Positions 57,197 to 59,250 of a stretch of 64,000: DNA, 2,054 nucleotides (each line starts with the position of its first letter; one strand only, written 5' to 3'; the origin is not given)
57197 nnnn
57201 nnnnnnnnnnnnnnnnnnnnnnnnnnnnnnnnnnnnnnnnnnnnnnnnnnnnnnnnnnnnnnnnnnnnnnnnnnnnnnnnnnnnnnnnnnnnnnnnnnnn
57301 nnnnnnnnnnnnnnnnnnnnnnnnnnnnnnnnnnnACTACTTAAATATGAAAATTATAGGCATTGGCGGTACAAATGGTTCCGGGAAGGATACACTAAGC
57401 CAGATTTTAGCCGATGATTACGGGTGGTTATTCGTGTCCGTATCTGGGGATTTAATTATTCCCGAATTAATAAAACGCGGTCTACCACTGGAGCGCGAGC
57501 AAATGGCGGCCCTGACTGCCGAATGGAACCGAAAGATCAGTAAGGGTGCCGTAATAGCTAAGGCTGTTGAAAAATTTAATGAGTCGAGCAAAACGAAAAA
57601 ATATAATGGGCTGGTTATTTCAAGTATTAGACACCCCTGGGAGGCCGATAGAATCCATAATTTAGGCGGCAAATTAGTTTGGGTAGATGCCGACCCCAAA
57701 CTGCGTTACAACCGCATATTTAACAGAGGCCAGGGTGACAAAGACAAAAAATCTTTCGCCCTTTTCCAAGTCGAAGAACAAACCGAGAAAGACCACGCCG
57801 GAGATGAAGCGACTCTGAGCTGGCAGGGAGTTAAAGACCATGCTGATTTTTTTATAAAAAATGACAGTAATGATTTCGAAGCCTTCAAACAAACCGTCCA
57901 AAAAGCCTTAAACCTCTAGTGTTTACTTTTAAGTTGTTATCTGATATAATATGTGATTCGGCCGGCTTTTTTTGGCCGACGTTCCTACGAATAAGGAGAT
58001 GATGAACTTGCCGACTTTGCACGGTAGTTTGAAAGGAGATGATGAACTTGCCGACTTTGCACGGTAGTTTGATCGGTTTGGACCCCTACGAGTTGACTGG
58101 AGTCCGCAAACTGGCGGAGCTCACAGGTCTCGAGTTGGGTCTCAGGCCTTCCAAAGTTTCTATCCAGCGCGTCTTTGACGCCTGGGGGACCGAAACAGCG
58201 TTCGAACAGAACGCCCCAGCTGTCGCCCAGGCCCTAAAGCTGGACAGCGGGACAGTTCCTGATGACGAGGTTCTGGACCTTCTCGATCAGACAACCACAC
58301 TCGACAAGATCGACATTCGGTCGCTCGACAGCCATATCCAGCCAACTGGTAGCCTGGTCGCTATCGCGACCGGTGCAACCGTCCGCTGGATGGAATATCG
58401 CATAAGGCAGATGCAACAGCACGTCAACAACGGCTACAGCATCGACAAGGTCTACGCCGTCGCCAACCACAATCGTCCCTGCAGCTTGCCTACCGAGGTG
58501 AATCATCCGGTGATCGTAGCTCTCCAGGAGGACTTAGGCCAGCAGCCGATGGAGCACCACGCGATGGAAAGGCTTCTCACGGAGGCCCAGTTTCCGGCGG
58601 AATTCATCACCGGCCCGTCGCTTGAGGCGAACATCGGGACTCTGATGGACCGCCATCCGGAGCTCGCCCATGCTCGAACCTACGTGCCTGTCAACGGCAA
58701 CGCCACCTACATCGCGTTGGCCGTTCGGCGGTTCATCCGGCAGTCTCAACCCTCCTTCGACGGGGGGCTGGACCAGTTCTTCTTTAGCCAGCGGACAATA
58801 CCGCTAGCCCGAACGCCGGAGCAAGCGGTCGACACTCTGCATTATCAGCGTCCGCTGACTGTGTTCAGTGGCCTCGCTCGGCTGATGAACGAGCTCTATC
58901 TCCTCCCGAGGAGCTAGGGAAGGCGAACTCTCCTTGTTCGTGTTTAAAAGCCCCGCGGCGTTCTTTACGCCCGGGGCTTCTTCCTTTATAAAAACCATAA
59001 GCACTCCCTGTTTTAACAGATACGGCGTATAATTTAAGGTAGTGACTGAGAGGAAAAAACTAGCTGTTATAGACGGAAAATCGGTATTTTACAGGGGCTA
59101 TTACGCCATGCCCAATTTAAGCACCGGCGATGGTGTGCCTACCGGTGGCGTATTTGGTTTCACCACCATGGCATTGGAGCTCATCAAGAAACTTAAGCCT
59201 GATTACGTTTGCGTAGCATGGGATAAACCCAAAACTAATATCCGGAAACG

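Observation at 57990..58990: GC-rich islet C: a 292-aa unknown protein with G/C-ending codons inserted between the rpoD-kinase block and polA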

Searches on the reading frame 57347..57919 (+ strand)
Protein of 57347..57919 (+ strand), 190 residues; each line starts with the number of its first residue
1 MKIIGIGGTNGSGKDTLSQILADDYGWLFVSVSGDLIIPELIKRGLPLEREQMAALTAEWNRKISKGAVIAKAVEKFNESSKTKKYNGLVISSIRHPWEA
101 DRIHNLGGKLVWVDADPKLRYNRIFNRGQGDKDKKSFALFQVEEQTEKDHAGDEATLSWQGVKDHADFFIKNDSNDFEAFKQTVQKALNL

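Call 7: search_protein_families(library=pfam, proteins=[window:57347-57919:+], max_evalue=0.01)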
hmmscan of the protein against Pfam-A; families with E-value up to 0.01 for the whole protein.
window:57347-57919:+ (190 aa): 5 families
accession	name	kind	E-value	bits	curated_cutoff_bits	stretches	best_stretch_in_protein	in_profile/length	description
PF13238.12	AAA_18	-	5.9e-12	46.6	29.4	1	4-135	1-119/128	AAA domain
PF13207.12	AAA_17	-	9.2e-08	32.9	27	1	8-133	2-129/136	AAA domain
PF21448.3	DNMK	-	0.0016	18.5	27.1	0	81-116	162-197/232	Deoxynucleotide monophosphate kinase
PF13671.12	AAA_33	-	0.0047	17.7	27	1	7-142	5-133/143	AAA domain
PF01121.26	CoaE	-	0.0083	16.3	27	0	3-93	2-89/180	Dephospho-CoA kinase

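Call 8: search_protein_families(library=ncbifam, proteins=[window:57347-57919:+], max_evalue=1)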
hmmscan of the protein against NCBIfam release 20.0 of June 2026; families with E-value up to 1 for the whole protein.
window:57347-57919:+ (190 aa): 21 families
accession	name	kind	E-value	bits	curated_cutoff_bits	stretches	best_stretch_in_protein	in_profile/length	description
NF006226.0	PRK08356.1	equivalog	7.4e-14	51.9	189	1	3-188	7-190/195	hypothetical protein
TIGR02173.1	cyt_kin_arch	equivalog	2.7e-08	34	102.1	1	3-146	2-129/169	(d)CMP kinase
NF041025.1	antiphage_deaminase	equivalog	8.1e-06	25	400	1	53-190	78-208/437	anti-phage dCTP deaminase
TIGR00152.1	TIGR00152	equivalog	5.7e-05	23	65.55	1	3-45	1-41/188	dephospho-CoA kinase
NF001387.0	PRK00279.2-5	equivalog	0.0018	17.9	373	1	4-72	3-61/224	adenylate kinase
NF001385.0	PRK00279.2-3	equivalog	0.0029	17.2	315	1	6-56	9-57/213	adenylate kinase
NF003012.0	PRK03839.1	equivalog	0.013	15.5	152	1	3-33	2-32/180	putative kinase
NF006743.0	PRK09270.1-2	equivalog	0.019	14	227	1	2-26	29-53/217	nucleoside/nucleotide kinase family protein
NF006015.0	PRK08154.1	subfamily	0.027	13.6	204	1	7-33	142-168/314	anaerobic benzoate catabolism transcriptional regulator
NF005115.0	PRK06547.1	equivalog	0.037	13.4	173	0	2-30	16-45/172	hypothetical protein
TIGR01360.1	aden_kin_iso1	equivalog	0.054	13.2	284.1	1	2-41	4-42/188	adenylate kinase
NF040667.1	hom_kin_desulfo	exception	0.059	13.2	197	1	6-31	5-30/163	homoserine kinase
NF045998.1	cleave_ABC_plasm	equivalog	0.059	11.6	500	1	5-25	497-517/673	Mbov_0121 family peptidase domain-containing ABC transporter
TIGR01359.1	UMP_CMP_kin_fam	subfamily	0.06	13.3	207.6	1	6-45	4-42/185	UMP-CMP kinase family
NF002879.0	PRK03333.1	equivalog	0.075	12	215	1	3-90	3-87/395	dephospho-CoA kinase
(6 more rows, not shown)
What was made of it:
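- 57347..57919 (+): Kinase-like gene (AAA_17/AAA_18). It marks the left edge of the slot in the window. Pfam and NCBIfam matches (calls 7, 8).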

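Call 93: search_protein_families(library=padloc, proteins=[window:57347-57919:+], max_evalue=0.01)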
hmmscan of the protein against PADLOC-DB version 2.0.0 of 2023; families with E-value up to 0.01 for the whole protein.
window:57347-57919:+ (190 aa): 3 families
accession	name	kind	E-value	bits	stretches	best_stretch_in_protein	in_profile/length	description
PDLC02373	dCTPase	-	1.3e-08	32.2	1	3-190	156-332/630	-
PDLC02911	VakA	-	0.0028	16.3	1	4-135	5-121/163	-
PDLC04690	PDC-M51B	-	0.0079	13.9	0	2-34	3-35/191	-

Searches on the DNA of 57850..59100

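Call 68: search_rna_families(source=window, start=57850, end=59100, threshold=evalue, max_evalue=1)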
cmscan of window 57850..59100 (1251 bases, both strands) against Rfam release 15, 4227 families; matches with E-value up to 1: 4.
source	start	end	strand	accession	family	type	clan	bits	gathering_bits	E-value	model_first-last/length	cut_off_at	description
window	57995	58073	+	RF01150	sR11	Gene; snRNA; snoRNA; CD-box;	-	24.4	39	0.049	1-57/57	no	Small nucleolar RNA sR11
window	58887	58985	+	RF02230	sX11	Gene; sRNA;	-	20.5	70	0.3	1-138/138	no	Proteobacterial sRNA sX11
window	58877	58983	+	RF02232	sX13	Gene; sRNA;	-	19.6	50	0.44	1-115/115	no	Xanthomonadaceae sRNA sX13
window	58884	58984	+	RF02344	ar14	Gene; sRNA;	-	18.8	58.8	0.6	1-123/123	no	Alphaproteobacterial ar14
